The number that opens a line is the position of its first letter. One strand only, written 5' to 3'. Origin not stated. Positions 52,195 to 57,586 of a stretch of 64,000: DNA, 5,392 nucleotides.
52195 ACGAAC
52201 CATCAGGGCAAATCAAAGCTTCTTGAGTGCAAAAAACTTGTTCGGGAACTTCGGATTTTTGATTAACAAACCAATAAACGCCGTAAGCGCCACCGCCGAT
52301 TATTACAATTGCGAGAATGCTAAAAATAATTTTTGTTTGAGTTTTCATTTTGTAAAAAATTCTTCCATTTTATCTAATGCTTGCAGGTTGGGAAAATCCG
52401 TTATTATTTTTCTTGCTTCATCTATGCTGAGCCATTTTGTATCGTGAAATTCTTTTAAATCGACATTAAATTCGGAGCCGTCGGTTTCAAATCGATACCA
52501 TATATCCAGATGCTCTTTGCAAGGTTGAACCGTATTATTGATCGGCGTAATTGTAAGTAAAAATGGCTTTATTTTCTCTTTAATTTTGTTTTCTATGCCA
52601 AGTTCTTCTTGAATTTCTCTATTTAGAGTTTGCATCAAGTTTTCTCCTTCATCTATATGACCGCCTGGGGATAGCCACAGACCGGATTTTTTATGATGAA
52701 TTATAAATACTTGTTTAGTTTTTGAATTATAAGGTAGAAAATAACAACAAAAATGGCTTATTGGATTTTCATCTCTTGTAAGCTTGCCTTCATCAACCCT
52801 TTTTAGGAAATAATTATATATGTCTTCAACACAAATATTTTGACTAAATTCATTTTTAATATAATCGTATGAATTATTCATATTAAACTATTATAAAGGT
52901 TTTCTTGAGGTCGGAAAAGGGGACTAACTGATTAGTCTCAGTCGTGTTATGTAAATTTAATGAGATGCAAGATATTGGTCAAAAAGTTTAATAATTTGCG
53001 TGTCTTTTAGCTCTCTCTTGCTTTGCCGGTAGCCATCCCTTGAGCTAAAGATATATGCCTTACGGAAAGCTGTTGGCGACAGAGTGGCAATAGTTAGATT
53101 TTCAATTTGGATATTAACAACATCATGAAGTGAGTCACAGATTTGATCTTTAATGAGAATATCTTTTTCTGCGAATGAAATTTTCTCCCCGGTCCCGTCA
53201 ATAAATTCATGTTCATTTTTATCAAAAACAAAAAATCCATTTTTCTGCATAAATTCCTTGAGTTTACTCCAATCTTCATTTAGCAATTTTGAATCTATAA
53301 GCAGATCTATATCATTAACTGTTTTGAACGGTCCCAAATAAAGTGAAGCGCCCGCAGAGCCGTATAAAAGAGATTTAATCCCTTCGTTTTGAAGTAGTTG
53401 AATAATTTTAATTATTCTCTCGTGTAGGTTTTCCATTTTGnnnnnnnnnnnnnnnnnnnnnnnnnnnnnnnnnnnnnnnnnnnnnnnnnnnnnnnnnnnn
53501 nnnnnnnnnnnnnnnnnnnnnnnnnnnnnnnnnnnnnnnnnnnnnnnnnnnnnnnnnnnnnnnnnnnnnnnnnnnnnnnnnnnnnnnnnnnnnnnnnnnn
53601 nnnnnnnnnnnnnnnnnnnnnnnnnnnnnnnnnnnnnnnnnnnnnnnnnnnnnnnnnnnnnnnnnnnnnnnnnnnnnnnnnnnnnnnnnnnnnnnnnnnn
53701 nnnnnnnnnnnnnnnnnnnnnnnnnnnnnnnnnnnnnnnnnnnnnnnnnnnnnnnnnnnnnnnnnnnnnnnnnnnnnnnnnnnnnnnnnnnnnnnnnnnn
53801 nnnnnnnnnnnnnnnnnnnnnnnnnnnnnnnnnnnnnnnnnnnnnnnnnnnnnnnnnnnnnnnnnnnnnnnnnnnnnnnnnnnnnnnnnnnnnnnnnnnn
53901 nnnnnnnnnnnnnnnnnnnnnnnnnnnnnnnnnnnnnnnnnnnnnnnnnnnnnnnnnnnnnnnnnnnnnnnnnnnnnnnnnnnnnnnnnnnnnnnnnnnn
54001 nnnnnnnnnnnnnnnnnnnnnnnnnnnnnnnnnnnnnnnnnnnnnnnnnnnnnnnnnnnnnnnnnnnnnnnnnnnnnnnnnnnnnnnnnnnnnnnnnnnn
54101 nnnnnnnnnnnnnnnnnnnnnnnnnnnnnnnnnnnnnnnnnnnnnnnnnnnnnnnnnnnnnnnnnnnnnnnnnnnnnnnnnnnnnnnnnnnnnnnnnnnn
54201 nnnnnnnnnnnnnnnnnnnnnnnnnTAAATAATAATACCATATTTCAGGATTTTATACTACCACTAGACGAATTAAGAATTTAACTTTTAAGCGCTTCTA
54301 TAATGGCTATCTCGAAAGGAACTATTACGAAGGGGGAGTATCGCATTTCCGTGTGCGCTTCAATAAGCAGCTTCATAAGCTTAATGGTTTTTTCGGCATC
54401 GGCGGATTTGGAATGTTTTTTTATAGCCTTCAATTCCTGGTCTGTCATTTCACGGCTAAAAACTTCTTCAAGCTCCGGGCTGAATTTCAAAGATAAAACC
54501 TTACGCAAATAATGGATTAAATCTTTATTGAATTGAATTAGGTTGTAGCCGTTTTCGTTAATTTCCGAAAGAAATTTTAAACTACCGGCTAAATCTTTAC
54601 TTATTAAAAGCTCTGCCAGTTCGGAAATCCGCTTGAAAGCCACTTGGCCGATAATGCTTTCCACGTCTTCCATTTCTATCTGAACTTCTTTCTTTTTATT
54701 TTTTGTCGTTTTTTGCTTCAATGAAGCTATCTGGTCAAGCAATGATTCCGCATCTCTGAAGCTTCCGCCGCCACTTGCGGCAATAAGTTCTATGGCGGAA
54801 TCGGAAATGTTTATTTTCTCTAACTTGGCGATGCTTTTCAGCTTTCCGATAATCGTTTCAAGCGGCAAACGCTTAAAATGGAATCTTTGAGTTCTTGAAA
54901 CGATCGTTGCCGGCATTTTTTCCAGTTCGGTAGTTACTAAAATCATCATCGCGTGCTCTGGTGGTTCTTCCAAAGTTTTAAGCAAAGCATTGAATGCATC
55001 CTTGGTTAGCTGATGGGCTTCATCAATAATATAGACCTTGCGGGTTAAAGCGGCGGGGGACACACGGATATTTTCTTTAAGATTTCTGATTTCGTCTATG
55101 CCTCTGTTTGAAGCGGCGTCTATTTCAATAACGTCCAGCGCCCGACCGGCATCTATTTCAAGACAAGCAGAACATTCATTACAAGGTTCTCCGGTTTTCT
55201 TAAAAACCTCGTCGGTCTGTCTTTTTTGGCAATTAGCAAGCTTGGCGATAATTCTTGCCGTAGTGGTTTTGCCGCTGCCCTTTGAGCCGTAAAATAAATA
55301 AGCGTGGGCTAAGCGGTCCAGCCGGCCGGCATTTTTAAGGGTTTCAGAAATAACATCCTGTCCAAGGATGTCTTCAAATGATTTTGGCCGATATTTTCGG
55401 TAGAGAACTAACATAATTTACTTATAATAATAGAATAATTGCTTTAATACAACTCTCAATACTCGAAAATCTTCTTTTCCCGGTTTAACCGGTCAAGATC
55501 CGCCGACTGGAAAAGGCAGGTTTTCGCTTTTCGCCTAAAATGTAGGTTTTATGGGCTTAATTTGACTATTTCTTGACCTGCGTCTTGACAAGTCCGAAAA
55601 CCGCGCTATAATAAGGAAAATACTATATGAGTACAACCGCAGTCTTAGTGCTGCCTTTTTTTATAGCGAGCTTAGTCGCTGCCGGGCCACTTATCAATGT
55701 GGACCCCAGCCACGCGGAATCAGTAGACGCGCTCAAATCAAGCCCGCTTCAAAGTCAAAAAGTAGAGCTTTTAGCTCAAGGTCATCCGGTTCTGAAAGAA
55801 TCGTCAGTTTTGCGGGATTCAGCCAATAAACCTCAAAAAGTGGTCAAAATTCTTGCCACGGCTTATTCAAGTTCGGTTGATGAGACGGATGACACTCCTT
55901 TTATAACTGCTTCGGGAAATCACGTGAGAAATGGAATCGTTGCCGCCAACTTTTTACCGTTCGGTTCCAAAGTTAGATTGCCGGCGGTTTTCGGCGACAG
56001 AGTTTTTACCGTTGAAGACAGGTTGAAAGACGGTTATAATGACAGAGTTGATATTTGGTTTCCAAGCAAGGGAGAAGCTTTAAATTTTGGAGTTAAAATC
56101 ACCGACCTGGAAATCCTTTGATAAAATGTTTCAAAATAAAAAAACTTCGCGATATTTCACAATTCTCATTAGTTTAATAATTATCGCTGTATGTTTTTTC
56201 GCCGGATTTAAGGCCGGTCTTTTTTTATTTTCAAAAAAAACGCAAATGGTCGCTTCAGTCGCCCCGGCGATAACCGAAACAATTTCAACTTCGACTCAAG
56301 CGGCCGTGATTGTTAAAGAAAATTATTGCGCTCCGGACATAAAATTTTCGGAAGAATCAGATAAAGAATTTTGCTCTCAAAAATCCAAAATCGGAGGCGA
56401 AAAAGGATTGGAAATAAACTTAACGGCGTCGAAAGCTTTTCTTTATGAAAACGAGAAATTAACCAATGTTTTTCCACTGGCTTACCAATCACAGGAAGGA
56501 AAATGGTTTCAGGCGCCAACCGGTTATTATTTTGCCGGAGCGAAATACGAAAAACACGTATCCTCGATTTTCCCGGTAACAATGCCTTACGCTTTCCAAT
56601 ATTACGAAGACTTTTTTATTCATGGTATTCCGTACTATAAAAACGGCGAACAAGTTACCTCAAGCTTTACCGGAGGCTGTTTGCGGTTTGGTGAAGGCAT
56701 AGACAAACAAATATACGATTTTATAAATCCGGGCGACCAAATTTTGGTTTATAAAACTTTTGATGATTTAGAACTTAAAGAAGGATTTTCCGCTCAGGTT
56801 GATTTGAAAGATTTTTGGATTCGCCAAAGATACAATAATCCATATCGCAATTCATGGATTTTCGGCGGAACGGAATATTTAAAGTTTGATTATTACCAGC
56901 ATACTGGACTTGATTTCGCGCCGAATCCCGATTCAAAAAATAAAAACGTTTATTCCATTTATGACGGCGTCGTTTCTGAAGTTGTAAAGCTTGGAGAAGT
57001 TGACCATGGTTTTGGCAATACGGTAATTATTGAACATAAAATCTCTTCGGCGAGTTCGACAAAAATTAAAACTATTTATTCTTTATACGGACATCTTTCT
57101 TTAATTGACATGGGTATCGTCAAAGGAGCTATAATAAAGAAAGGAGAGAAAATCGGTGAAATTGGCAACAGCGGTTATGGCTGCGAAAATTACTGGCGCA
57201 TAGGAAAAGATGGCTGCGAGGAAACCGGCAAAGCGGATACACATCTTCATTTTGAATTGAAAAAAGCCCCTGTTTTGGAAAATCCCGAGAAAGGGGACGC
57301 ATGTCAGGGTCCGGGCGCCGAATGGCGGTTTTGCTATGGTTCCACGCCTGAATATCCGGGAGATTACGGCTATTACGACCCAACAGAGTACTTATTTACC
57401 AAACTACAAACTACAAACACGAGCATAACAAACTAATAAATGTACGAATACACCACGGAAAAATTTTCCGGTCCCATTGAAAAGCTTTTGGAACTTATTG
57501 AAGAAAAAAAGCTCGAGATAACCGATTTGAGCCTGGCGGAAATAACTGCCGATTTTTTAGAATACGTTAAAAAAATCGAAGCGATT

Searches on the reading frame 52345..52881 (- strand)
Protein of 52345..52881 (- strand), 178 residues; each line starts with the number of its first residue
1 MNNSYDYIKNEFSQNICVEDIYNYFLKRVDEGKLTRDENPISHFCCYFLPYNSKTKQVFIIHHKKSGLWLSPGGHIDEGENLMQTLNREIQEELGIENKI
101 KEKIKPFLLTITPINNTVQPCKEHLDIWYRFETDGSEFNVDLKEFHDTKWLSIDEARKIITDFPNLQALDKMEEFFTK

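Call 35: search_protein_families(library=pfam, proteins=[window:52345-52881:-], max_evalue=0.001)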
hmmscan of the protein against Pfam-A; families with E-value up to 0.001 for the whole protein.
window:52345-52881:- (178 aa): 2 families
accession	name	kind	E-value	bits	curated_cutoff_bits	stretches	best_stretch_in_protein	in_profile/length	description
PF00293.34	NUDIX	-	5.5e-16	59.2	21.1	1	50-158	10-119/134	NUDIX domain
PF22327.2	Nudt16-like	-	0.00014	22.3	27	1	56-102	22-70/161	U8 snoRNA-decapping enzyme-like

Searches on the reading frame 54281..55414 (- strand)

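Call 35: search_protein_families(library=pfam, proteins=[window:54281-55414:-], max_evalue=0.001)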
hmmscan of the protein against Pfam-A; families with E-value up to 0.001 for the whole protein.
window:54281-55414:- (377 aa): 7 families
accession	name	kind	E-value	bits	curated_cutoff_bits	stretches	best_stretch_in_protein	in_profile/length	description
PF13177.12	DNA_pol3_delta2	-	7.1e-43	146.8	27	1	19-183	2-160/161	DNA polymerase III, delta subunit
PF12169.13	DNA_pol3_gamma3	-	2.6e-11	43.9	24.4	1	247-374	2-127/143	DNA polymerase III subunits gamma and tau domain III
PF00004.35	AAA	-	2.8e-11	44.4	21.2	1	39-179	1-127/131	ATPase family associated with various cellular activities (AAA)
PF22608.2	DNAX_ATPase_lid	-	1e-09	38.4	27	1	188-228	2-42/49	DNA polymerase III clamp loader subunit, ATPase lid domain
PF13401.12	AAA_22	-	3.7e-07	31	27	1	39-161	8-122/130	AAA domain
PF05496.18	RuvB_N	-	8.2e-07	29.4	27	1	9-68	2-65/159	Holliday junction DNA helicase RuvB P-loop domain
PF07728.20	AAA_5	-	0.00012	22.6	22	0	120-153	62-95/139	AAA domain (dynein-related subfamily)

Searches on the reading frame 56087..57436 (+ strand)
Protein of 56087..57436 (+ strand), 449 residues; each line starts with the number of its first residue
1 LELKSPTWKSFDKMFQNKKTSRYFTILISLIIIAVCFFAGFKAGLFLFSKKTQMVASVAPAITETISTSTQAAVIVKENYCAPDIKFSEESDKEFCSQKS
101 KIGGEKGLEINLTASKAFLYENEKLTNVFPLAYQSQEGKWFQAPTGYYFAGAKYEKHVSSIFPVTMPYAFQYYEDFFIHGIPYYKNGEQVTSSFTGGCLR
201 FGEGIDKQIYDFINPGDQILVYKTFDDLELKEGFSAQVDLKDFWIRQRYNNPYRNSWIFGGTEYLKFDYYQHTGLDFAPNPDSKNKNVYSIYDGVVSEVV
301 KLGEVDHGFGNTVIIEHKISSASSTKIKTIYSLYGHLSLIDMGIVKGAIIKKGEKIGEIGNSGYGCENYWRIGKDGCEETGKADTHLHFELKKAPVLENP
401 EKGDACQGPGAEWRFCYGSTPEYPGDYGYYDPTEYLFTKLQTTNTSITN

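Call 35: search_protein_families(library=pfam, proteins=[window:56087-57436:+], max_evalue=0.001)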
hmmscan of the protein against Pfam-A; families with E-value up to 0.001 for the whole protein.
window:56087-57436:+ (449 aa): 2 families
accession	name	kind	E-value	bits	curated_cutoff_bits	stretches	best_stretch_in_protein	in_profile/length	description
PF01551.29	Peptidase_M23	-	2e-13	50.8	28.7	1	271-394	2-90/96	Peptidase family M23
PF03734.19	YkuD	-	8.6e-07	30.1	23.4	1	108-221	4-146/146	L,D-transpeptidase catalytic domain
